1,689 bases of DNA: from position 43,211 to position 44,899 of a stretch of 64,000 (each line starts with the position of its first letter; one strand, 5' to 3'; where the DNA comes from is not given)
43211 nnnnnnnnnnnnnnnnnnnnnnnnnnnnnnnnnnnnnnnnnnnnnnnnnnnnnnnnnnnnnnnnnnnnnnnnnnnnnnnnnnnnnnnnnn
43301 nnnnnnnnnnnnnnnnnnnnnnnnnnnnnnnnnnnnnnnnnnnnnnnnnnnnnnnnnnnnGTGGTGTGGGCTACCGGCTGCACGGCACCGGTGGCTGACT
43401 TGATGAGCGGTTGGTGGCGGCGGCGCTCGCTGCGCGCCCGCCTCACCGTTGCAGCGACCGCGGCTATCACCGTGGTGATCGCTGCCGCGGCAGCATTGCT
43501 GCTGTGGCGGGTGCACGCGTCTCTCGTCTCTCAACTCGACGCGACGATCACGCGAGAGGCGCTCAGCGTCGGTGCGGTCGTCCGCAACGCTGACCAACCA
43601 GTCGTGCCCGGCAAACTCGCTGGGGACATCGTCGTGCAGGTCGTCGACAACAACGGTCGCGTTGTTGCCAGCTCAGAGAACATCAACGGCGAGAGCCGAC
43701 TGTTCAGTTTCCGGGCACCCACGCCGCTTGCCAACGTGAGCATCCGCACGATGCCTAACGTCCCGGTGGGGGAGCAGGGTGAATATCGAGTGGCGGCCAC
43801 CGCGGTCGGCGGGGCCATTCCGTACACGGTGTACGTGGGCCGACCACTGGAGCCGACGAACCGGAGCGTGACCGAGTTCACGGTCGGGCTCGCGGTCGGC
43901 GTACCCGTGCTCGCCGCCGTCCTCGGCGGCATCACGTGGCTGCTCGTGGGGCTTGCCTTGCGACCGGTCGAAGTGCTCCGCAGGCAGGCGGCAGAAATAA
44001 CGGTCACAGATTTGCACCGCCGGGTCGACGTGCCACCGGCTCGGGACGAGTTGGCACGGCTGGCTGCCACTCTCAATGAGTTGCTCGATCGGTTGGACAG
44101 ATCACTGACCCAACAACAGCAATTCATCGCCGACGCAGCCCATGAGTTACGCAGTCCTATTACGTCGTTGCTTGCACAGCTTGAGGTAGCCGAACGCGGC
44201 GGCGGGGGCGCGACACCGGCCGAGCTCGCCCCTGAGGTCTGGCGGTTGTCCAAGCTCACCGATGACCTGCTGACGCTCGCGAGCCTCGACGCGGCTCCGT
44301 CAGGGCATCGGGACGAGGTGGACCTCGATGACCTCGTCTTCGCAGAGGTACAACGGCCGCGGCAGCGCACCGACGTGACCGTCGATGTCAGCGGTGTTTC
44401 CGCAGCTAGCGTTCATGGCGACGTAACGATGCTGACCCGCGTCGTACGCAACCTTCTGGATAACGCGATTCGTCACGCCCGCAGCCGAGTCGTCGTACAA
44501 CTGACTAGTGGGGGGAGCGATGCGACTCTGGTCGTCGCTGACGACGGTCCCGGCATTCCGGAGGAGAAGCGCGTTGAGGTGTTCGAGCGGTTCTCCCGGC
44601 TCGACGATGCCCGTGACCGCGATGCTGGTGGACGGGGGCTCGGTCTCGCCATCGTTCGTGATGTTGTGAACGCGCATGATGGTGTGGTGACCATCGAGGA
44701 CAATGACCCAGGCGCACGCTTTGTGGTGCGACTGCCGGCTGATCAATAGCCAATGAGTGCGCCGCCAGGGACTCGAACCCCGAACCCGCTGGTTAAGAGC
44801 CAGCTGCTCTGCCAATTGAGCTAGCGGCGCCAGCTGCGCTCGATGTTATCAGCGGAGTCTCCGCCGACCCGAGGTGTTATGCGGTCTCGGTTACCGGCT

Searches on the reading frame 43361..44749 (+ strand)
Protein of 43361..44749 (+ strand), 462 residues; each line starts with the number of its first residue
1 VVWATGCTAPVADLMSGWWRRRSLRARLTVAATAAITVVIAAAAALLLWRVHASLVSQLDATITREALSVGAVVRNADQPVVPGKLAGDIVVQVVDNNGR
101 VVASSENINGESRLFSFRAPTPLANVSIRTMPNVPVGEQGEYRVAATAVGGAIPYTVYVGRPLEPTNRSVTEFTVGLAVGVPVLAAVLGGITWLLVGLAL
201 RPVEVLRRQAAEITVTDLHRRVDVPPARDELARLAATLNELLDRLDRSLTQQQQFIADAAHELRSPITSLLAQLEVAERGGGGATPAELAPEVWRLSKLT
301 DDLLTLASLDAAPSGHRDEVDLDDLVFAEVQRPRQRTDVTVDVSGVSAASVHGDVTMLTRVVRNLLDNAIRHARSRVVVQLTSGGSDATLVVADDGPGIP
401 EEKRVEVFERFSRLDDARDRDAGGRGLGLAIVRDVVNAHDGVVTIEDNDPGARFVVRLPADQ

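Call 6: search_protein_families(library=pfam, proteins=[window:43361-44749:+], max_evalue=0.01)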
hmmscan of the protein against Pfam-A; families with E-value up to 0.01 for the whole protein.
window:43361-44749:+ (462 aa): 7 families
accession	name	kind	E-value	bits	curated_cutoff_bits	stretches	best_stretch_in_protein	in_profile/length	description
PF02518.31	HATPase_c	-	2.3e-27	96.1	26.4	1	353-461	1-110/111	Histidine kinase-, DNA gyrase B-, and HSP90-like ATPase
PF00512.31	HisKA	-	1.1e-09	38.6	26.9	1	251-311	1-65/66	His Kinase A (phospho-acceptor) domain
PF00672.30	HAMP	-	1.2e-09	38.8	25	1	195-246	2-52/53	HAMP domain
PF13581.12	HATPase_c_2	-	8e-06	26.3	27.4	1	365-437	39-110/127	Histidine kinase-like ATPase domain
PF13589.12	HATPase_c_3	-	0.00059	20.3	25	1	359-430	4-78/137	Histidine kinase-, DNA gyrase B-, and HSP90-like ATPase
PF14501.12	HATPase_c_5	-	0.0012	19.1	22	1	358-449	6-92/102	GHKL domain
PF04746.17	DUF575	-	0.0073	17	25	0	168-241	10-79/101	Protein of unknown function (DUF575)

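Call 7: search_protein_families(library=ncbifam, proteins=[window:43361-44749:+], max_evalue=0.01)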
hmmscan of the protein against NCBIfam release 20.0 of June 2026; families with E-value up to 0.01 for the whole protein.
window:43361-44749:+ (462 aa): 83 families (the best 25 are shown)
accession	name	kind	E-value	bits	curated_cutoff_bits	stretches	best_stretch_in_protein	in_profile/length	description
TIGR01386.1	cztS_silS_copS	subfamily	1.9e-64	218.3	292.55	1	21-459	1-457/457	heavy metal sensor histidine kinase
NF007898.0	PRK10604.1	equivalog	7.7e-50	170.3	478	1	203-460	164-423/433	two-component system sensor histidine kinase RstB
NF041735.1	hist_kin_RppB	equivalog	1.2e-45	156.1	400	2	247-459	211-438/438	two-component system sensor histidine kinase RppB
NF040691.1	MtrAB_MtrB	equivalog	2.6e-44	152.1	450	1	153-460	166-492/507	MtrAB system histidine kinase MtrB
NF012163.2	BaeS_SmeS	equivalog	4.2e-44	151.2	500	1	183-455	174-453/457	sensor histidine kinase efflux regulator BaeS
NF007345.0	PRK09835.1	subfamily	1e-43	149.7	423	1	149-460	159-480/482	Cu(+)/Ag(+) sensor histidine kinase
NF007007.0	PRK09470.1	equivalog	3.8e-42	144.7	486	1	191-459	185-458/463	envelope stress sensor histidine kinase CpxA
NF007837.0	PRK10549.1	equivalog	9e-41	140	603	1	177-460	168-458/466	envelope stress sensor histidine kinase BaeS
NF033092.0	HK_WalK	equivalog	3.4e-40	138.2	725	2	251-459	371-593/594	cell wall metabolism sensor histidine kinase WalK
NF008025.0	PRK10755.1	equivalog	8.9e-40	136.5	314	1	191-460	83-356/362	two-component system sensor histidine kinase PmrB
TIGR02966.1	phoR_proteo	equivalog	1.1e-38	133.1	334.2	1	246-456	108-331/333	phosphate regulon sensor histidine kinase PhoR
NF046044.1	PnpS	equivalog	3.6e-37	128.3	400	1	251-459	169-390/390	two-component system histidine kinase PnpS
NF008312.0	PRK11100.1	equivalog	2.1e-35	122.5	356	1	185-460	196-474/477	two-component system sensor histidine kinase CreC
NF012226.0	AdeS_HK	equivalog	1.2e-32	113.5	500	1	188-459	68-352/353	two-component sensor histidine kinase AdeS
NF007664.1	PRK10337.1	equivalog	2e-32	112.4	475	1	180-451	163-434/442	quorum sensing histidine kinase QseC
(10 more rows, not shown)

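Call 68: find_homologous_proteins(query=window:43403-44749:+, max_evalue=1e-30)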
Query window:43403-44749:+ (448 aa): 5440 proteins with E <= 1e-30 among 8000 candidates; the best 120 are listed.
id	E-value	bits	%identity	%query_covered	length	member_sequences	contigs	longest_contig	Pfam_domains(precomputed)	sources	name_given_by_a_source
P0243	8.1e-280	946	100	100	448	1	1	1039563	PF00672.31,PF13581.13,PF02518.32,PF00512.32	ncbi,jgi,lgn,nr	ncbi:MAG: hypothetical protein QOG53_1323 [Frankiales bacterium]|jgi:signal transduction histidine k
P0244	1.2e-233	794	85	100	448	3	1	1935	PF00672.31,PF02518.32,PF00512.32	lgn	-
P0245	4.2e-208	710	77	99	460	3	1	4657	PF00672.31,PF02518.32,PF00512.32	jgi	jgi:signal transduction histidine kinase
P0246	4.6e-197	673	73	100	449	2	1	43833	PF00672.31,PF02518.32,PF00512.32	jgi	jgi:signal transduction histidine kinase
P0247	2.7e-158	546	65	99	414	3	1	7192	PF02518.32,PF00512.32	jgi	jgi:signal transduction histidine kinase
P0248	1.8e-157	543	63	99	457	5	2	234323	PF00672.31,PF13581.13,PF02518.32,PF00512.32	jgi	jgi:signal transduction histidine kinase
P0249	2.4e-155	536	63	99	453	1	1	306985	PF00672.31,PF13581.13,PF02518.32,PF00512.32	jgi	jgi:signal transduction histidine kinase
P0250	6.4e-152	525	60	99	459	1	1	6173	PF00672.31,PF02518.32,PF00512.32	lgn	-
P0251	1.1e-146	507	59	100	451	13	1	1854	PF00672.31,PF02518.32,PF00512.32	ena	-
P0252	2.5e-146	506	59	100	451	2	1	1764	PF00672.31,PF02518.32,PF00512.32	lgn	-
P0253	1.4e-144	501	58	100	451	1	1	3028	PF00672.31,PF02518.32,PF00512.32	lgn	-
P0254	2.9e-144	500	59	96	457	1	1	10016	PF00672.31,PF02518.32,PF00512.32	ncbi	ncbi:MAG: ATP-binding protein [Nocardioidaceae bacterium]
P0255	1.6e-142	494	83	63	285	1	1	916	PF00672.31,PF02518.32,PF00512.32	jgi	jgi:signal transduction histidine kinase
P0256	4.0e-142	492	58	100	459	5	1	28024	PF00672.31,PF02518.32,PF00512.32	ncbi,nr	ncbi:MAG TPA: HAMP domain-containing sensor histidine kinase [Mycobacteriales bacterium]|nr:HAMP dom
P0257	5.7e-142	492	58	99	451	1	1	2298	PF00672.31,PF02518.32,PF00512.32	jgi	jgi:signal transduction histidine kinase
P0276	1.6e-124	434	54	99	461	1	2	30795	PF00672.31,PF02518.32,PF00512.32,PF13589.13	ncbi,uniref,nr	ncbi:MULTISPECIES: ATP-binding protein [unclassified Frankia]|uniref:ATP-binding protein n=1 Tax=unc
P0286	3.4e-121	424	53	99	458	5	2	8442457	PF00672.31,PF13581.13,PF02518.32,PF00512.32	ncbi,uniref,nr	ncbi:two-component sensor histidine kinase [Streptomyces glebosus]|uniref:histidine kinase n=1 Tax=S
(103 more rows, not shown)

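Call 69: find_encoding_contigs(protein=P0286, flank=5000, max_places=1)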
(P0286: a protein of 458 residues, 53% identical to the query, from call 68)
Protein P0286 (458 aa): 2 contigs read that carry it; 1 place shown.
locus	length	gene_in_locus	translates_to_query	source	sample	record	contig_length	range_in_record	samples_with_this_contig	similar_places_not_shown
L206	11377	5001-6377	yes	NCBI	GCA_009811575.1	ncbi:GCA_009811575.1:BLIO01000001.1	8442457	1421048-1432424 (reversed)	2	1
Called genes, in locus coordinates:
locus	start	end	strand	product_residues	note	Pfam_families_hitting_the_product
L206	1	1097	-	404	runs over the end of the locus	PF05145:AbrB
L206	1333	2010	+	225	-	PF00072:Response_reg, PF00486:Trans_reg_C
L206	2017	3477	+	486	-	PF00672:HAMP, PF00512:HisKA, PF02518:HATPase_c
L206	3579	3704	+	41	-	-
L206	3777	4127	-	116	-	-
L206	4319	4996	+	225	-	PF00072:Response_reg, PF00486:Trans_reg_C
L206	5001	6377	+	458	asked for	PF00672:HAMP, PF00512:HisKA, PF13581:HATPase_c_2 (faint), PF02518:HATPase_c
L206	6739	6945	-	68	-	-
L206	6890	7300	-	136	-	PF07690:MFS_1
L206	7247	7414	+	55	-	PF01084:Ribosomal_S18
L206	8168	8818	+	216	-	-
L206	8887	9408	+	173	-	PF03551:PadR, PF10400:Vir_act_alpha_C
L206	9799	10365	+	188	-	PF03551:PadR, PF10400:Vir_act_alpha_C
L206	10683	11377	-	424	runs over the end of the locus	PF14361:RsbRD_N, PF17853:GGDEF_2, PF13556:HTH_30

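Call 70: find_encoding_contigs(protein=P0276, flank=5000, max_places=1)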
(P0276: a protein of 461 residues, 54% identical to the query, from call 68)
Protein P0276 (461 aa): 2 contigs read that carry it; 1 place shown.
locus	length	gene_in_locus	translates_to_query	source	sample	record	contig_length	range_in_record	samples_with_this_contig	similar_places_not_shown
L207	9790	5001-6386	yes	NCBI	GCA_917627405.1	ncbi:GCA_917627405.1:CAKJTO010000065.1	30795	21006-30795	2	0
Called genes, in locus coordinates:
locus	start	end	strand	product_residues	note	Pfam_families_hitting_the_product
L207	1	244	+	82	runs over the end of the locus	-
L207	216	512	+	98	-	-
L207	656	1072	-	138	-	PF13276:HTH_21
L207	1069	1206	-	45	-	-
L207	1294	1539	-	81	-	-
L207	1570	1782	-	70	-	-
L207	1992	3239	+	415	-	-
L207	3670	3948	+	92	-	-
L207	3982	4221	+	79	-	-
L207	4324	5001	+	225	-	PF00072:Response_reg, PF00486:Trans_reg_C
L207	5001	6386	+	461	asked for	PF00672:HAMP, PF00512:HisKA, PF02518:HATPase_c, PF13589:HATPase_c_3 (faint)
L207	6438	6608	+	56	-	-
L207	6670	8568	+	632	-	PF00664:ABC_membrane, PF00005:ABC_tran, PF02463:SMC_N (faint)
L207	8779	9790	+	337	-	PF13006:Nterm_IS4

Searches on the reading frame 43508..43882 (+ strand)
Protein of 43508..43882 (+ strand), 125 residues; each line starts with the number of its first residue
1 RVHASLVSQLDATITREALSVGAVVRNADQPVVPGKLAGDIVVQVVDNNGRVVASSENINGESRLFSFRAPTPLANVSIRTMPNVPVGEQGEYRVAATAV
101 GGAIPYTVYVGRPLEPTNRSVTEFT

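Call 81: predict_structure(alignment_id=A6)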
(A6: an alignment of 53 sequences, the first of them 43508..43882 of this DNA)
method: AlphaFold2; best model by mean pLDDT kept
length: 125 residues; sequences in the alignment: 53
mean_pLDDT: 87.2   pTM: 0.84
mean pLDDT of the five models: 87.2, 85.8, 85.3, 83.0, 80.0
residues with pLDDT >= 90: 73; 70-90: 40; 50-70: 12; < 50: 0
segments of 3 or more residues with pLDDT < 50: none
pLDDT, mean of each block of 10 residues (from residue 1): 86 94 90 78 94 93 92 87 84 94 92 76 57
secondary structure, 60 per line:
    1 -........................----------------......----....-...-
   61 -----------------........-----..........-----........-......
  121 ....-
elements in order: H2-25 E42-47 E52-55 E78-85 E91-100 E106-113 H115-124
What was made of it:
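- On Heavy-metal two-component systems (CusS type): AlphaFold2 model pLDDT 87, pTM 0.84 (call 81).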

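Call 83: fold_search(model_id=the predicted structure, library=pdb)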
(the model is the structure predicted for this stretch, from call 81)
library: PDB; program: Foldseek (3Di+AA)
matches with E <= 10: 876; with E <= 0.001: 1
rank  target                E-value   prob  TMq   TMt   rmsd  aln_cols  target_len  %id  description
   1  5ku5_A                5.9e-04  1.00  0.64  0.55   7.0       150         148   14  Crystal Structure of CusS Sensor Domain with Silver Bound (released 2016-09-14)
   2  5ku5_C                1.0e-03  1.00  0.61  0.53   7.3       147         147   14  Crystal Structure of CusS Sensor Domain with Silver Bound (released 2016-09-14)
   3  9a5d_A                1.4e-03  1.00  0.72  0.17   4.1       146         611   12  Integrative model of WALK-YYCH by crosslinking MS and deep learning (released 2024-09-18)
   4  5ku5_B                1.9e-03  1.00  0.59  0.51   7.8       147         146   14  Crystal Structure of CusS Sensor Domain with Silver Bound (released 2016-09-14)
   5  8w7p_B                2.0e-03  1.00  0.45  0.25   4.1        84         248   15  Extracellular domain of a sensor histidine kinase (released 2024-01-10)
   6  5is1                  5.7e-03  1.00  0.65  0.59   4.4       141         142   10  Crystal structure of the extracellular domain of sensor histidine kinase YycG from Staphylococcus aureus at 2.0 Angstrom (released 2016-07-20)
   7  8w7p_A                5.7e-03  1.00  0.42  0.23   4.4        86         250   16  Extracellular domain of a sensor histidine kinase (released 2024-01-10)
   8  8js6_C                7.2e-03  0.89  0.38  0.22  12.5       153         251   10  Dimeric PAS domains of oxygen sensor FixL in complex with cyanide-bound ferric heme (released 2024-06-26)
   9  4ywz_B                8.7e-03  1.00  0.72  0.63   4.1       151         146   10  Crystal structure of the extracellular receptor domain of the essential sensor kinase WalK from Staphylococcus aureus (released 2016-03-30)
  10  4ew7                  9.2e-03  0.94  0.37  0.41   9.0       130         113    6  The crystal structure of conjugative transfer PAS_like domain from Salmonella enterica subsp. enterica serovar Typhimuri (released 2012-09-12)
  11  9heh                  1.0e-02  0.98  0.40  0.20   6.3        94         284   16  Structure of the ligand binding domain of the chemoreceptor MkcA (DSOMK10_RS0100305) of Dickeya solani MK10 in complex w (released 2025-08-06)
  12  5ku5_D                1.1e-02  1.00  0.60  0.53   6.9       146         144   14  Crystal Structure of CusS Sensor Domain with Silver Bound (released 2016-09-14)
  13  8biy_C                1.2e-02  1.00  0.41  0.42   3.8        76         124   16  Citrate-free extracytoplasmic PAS domain mutant R93A of sensor histidine kinase CitA from Geobacillus thermodenitrific (released 2023-11-15)
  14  4ywz_A                1.3e-02  1.00  0.65  0.56   5.3       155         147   11  Crystal structure of the extracellular receptor domain of the essential sensor kinase WalK from Staphylococcus aureus (released 2016-03-30)
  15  7dud_A                1.4e-02  1.00  0.68  0.59   5.5       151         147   11  Crystal Structure of erWalK (released 2022-01-19)
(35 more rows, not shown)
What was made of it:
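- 43403..44749 (+): HAMP/HisKA/HATPase sensor kinase with a periplasmic PDC-like domain. Sensor-domain model pLDDT 87; best PDB match is the CusS sensor domain 5KU5 (calls 81, 83).
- On Heavy-metal two-component systems (CusS type): The WalK extracellular domain aligns with similar or higher TM-scores (0.65-0.72) (call 83).
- The sensor-domain model (pLDDT 87) best matches the CusS sensor domain (calls 81, 83). The sensor fold also resembles WalK (call 83).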
